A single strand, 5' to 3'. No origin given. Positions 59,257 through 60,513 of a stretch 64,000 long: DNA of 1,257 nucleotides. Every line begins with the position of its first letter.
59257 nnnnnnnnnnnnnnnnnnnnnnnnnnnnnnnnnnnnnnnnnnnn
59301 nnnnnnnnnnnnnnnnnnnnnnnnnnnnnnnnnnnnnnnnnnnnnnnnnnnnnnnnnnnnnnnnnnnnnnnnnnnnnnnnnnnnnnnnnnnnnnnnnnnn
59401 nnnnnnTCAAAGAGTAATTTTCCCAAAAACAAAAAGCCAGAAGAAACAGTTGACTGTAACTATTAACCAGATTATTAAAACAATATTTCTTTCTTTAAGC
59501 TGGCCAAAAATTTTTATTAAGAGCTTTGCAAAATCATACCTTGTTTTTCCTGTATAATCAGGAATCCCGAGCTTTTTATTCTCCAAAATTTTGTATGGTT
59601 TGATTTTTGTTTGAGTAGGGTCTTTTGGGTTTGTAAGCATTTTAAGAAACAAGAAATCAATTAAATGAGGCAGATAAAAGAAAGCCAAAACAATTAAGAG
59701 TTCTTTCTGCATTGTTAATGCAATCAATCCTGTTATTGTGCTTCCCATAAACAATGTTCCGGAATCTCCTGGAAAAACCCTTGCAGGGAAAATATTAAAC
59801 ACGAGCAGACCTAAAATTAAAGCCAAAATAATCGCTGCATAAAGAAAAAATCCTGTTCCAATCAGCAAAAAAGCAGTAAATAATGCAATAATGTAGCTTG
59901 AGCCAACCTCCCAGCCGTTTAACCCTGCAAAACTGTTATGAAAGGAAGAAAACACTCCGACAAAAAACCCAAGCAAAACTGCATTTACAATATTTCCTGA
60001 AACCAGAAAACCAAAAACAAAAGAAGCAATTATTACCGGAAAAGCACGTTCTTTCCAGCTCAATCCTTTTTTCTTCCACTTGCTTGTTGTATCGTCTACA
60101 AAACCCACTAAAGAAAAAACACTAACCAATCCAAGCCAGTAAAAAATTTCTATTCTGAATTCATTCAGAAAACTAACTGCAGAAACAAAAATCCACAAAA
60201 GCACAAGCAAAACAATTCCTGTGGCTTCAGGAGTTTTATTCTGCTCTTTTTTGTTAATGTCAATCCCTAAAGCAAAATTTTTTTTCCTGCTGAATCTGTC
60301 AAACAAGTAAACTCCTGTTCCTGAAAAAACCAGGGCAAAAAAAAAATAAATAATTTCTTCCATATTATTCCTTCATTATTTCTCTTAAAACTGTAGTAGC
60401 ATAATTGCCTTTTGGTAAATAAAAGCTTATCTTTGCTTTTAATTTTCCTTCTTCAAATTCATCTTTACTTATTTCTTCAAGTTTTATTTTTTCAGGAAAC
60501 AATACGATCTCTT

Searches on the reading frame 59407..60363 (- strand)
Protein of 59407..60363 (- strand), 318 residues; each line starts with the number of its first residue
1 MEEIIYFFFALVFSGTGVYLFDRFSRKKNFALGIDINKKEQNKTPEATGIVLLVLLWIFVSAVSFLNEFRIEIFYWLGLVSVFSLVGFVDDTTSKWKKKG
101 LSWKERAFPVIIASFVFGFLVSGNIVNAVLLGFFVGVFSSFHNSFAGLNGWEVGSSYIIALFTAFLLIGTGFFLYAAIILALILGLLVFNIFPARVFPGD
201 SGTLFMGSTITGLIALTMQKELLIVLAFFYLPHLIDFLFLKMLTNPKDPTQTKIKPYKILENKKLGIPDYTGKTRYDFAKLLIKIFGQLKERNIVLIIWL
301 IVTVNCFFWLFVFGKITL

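Call 44: search_protein_families(library=pfam, proteins=[window:59407-60363:-], max_evalue=0.00001)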
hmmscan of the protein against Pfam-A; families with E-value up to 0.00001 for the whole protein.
window:59407-60363:- (318 aa): 1 family
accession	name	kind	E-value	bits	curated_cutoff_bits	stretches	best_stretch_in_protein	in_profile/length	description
PF00953.26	Glycos_transf_4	-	3.5e-14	53.5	27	1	74-214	2-156/160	Glycosyl transferase family 4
